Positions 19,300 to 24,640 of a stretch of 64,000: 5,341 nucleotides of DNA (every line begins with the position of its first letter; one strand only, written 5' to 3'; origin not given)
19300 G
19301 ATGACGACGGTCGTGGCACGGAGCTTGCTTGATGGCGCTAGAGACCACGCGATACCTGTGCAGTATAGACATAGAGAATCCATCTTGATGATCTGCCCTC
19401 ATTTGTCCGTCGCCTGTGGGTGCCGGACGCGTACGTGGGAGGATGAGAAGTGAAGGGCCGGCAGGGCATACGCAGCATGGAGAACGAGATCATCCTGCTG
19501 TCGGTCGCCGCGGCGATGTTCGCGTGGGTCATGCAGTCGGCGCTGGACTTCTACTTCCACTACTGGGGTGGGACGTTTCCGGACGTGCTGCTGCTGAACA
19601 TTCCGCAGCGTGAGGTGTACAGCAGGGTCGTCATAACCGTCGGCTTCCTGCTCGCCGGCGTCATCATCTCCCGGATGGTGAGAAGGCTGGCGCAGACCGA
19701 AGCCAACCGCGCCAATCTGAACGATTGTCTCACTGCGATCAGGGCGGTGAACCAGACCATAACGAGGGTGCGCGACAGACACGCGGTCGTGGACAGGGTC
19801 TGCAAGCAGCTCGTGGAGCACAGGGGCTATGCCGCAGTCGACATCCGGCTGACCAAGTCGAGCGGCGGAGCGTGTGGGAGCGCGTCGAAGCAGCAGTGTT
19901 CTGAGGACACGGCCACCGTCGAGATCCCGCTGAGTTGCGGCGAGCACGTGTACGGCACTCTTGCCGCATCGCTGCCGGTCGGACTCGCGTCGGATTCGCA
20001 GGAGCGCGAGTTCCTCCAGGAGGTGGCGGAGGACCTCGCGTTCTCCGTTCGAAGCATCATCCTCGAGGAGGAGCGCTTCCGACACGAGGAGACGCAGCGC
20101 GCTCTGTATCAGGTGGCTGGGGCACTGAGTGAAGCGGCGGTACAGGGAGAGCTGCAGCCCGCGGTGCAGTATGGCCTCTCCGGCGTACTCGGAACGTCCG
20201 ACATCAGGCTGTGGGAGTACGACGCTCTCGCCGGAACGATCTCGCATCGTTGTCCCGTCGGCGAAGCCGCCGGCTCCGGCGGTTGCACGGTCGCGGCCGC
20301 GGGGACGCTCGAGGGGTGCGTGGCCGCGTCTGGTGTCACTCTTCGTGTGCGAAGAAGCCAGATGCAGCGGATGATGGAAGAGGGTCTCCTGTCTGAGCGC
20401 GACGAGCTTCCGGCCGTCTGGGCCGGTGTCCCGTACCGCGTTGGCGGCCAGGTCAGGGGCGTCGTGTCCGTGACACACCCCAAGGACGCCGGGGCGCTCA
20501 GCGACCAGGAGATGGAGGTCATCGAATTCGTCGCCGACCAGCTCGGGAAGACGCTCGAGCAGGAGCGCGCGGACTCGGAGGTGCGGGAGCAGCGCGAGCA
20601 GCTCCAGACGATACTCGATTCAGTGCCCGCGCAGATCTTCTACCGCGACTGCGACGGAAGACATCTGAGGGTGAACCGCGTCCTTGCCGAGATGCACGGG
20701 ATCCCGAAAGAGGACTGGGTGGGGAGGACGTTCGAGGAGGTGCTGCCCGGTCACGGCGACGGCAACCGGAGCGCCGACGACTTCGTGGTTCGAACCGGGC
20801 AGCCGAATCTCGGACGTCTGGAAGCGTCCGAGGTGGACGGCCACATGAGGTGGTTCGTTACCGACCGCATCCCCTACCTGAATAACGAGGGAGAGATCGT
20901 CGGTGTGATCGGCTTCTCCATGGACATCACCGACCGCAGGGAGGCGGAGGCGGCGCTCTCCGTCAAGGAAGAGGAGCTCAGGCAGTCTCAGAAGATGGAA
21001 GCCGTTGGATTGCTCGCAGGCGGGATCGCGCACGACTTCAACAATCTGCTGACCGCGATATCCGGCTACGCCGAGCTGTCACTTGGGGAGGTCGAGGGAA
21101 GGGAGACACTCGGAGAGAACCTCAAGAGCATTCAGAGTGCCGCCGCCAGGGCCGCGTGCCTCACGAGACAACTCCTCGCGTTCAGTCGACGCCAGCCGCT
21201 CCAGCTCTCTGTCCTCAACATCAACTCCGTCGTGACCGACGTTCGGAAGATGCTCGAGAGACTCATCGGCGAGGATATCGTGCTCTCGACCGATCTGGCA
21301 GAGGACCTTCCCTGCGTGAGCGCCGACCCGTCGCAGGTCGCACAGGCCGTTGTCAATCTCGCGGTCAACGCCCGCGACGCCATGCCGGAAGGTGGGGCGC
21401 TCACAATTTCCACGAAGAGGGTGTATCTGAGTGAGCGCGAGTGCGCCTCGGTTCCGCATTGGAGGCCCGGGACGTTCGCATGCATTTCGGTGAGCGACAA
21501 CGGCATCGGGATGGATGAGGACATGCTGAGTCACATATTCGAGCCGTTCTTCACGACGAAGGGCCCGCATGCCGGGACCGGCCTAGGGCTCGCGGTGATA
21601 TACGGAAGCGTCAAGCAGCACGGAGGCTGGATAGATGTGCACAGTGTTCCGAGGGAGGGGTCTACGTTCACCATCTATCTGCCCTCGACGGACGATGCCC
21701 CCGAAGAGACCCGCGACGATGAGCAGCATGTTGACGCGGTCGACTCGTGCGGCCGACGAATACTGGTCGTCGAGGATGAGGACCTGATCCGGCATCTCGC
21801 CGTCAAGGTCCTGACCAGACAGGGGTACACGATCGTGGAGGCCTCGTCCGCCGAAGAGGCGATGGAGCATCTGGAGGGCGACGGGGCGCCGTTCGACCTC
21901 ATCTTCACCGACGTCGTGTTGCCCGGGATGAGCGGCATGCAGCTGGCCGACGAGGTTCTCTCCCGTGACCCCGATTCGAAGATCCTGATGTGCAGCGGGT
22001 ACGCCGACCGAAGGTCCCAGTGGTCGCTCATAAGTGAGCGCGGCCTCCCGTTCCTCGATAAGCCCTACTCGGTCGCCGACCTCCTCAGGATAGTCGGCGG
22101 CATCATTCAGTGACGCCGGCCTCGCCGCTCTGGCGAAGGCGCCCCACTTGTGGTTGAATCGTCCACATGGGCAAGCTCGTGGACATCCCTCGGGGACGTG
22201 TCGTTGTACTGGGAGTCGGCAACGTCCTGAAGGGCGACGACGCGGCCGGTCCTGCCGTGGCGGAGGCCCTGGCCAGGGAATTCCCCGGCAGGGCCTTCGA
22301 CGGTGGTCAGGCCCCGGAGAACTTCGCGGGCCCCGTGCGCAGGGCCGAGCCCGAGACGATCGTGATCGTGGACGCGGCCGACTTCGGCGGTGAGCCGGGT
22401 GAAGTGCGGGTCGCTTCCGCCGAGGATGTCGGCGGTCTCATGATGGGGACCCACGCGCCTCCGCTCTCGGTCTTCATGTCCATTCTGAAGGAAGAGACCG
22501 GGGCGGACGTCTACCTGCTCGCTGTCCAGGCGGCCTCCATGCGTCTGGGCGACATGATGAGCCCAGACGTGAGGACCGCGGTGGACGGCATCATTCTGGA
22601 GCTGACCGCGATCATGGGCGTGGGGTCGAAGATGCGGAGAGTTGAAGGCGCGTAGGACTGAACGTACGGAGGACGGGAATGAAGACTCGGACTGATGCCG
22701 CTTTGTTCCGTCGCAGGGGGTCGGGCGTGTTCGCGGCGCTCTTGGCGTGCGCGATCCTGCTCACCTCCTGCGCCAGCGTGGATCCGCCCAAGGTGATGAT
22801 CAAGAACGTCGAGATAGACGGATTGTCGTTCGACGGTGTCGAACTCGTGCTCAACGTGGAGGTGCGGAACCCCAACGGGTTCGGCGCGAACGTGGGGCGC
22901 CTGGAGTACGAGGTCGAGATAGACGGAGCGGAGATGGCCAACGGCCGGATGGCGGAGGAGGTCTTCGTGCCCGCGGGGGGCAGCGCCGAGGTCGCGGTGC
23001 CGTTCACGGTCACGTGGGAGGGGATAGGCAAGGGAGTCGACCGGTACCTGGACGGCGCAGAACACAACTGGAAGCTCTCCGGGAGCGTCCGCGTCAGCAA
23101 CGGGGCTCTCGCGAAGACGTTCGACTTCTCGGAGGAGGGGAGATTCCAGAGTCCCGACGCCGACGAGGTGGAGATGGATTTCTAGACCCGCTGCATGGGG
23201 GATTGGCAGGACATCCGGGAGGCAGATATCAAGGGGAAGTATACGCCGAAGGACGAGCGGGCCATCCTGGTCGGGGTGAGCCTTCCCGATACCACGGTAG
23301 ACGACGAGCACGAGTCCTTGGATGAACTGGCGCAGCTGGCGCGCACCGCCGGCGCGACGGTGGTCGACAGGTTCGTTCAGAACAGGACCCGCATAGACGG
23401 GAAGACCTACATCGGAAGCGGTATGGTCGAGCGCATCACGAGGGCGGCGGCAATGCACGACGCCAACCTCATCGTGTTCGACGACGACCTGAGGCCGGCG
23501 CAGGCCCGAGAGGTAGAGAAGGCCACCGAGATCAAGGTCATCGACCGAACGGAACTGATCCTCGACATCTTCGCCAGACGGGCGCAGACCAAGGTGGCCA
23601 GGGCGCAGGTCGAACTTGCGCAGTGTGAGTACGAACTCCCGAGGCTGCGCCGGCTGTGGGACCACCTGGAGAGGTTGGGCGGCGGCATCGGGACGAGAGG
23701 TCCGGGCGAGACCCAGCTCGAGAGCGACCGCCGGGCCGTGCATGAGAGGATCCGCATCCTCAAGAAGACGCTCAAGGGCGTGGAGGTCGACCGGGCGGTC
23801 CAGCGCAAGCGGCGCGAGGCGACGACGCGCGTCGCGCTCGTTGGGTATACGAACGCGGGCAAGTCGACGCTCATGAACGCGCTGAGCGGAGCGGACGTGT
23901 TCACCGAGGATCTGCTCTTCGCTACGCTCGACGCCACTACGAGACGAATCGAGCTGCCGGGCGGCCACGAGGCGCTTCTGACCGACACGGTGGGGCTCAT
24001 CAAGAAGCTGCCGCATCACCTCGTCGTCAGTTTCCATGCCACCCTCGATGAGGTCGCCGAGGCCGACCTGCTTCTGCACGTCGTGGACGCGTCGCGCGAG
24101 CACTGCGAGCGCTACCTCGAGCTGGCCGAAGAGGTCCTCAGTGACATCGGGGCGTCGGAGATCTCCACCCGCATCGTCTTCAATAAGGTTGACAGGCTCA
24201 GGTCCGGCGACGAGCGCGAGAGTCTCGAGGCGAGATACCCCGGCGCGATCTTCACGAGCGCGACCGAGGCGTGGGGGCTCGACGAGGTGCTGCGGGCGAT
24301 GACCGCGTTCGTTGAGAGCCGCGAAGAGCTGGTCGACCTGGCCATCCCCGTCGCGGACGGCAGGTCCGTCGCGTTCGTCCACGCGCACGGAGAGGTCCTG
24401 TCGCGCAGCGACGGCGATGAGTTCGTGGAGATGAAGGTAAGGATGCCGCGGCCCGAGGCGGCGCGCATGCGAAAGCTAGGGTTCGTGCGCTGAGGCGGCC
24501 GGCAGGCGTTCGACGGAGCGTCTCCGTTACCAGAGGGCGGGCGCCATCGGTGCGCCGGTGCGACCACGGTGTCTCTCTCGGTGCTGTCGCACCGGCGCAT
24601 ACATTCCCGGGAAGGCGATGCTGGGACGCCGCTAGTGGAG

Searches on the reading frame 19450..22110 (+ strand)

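Call 43: search_protein_families(library=pfam, max_evalue=0.00001, proteins=[window:19450-22110:+])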
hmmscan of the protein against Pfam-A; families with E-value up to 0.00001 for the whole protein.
window:19450-22110:+ (887 aa): 7 families
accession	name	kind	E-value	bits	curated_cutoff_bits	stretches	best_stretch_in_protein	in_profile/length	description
PF02518.31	HATPase_c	-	2e-22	80.2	26.4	1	626-746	2-109/111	Histidine kinase-, DNA gyrase B-, and HSP90-like ATPase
PF00072.30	Response_reg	-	3.3e-19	69.6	30.2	1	771-881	1-109/111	Response regulator receiver domain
PF08448.16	PAS_4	-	6.5e-15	55.7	23.1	1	389-498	1-110/110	PAS fold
PF01590.32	GAF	-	3.3e-10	41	22.4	0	290-368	57-132/133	GAF domain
PF00989.32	PAS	-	1.2e-09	38.6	22.6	1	383-493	1-113/113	PAS fold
PF00512.31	HisKA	-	3.1e-09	37.2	26.9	1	521-582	4-64/66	His Kinase A (phospho-acceptor) domain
PF13185.12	GAF_2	-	2.1e-06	28.4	28.6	0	319-370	91-136/136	GAF domain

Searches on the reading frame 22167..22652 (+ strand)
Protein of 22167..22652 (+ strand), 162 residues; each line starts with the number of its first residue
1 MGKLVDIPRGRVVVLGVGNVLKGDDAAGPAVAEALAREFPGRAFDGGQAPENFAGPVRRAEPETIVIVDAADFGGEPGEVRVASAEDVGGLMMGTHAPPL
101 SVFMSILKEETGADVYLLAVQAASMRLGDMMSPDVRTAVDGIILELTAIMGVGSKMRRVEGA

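Call 43: search_protein_families(library=pfam, max_evalue=0.00001, proteins=[window:22167-22652:+])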
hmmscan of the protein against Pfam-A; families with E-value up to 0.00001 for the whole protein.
window:22167-22652:+ (162 aa): 1 family
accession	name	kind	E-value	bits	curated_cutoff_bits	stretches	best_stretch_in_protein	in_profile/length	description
PF01750.23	HycI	-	9.1e-14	51.9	23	1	30-144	2-125/130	Hydrogenase maturation protease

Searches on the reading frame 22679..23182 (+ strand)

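Call 43: search_protein_families(library=pfam, max_evalue=0.00001, proteins=[window:22679-23182:+])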
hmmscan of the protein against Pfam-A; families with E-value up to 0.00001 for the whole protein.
window:22679-23182:+ (168 aa): 1 family
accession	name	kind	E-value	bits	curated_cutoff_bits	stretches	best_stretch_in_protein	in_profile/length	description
PF03168.19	LEA_2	-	8.4e-15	55.5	25.4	1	60-154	2-98/98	Late embryogenesis abundant protein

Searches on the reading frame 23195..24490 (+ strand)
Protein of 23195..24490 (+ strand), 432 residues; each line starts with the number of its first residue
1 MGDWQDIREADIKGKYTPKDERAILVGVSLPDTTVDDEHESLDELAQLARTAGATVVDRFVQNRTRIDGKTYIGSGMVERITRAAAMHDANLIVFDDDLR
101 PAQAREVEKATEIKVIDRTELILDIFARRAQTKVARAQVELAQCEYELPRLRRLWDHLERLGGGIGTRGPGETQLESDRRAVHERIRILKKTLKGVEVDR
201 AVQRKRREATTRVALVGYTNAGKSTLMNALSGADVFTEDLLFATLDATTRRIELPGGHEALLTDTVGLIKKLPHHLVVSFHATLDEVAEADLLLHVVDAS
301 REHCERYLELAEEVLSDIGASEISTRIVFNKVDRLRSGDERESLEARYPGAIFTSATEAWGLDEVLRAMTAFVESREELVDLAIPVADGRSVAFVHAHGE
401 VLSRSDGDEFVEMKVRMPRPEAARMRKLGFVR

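Call 43: search_protein_families(library=pfam, max_evalue=0.00001, proteins=[window:23195-24490:+])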
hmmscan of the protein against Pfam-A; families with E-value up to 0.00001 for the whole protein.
window:23195-24490:+ (432 aa): 5 families
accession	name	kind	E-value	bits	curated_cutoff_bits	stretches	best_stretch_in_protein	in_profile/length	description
PF13167.11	GTP-bdg_N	-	5.9e-33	113.8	25.4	1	40-127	2-89/89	GTP-binding GTPase N-terminal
PF16360.10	GTP-bdg_M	-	4e-30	104.6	29.5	1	129-207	1-79/79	GTP-binding GTPase Middle Region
PF01926.29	MMR_HSR1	-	4.8e-22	78.6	21.9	1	212-331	1-113/113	50S ribosome-binding GTPase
PF02421.24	FeoB_N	-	8.6e-07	29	27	1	212-337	2-120/156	Ferrous iron transport protein B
PF03193.22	RsgA_GTPase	-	7.2e-06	26.4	30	0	211-267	107-167/174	RsgA GTPase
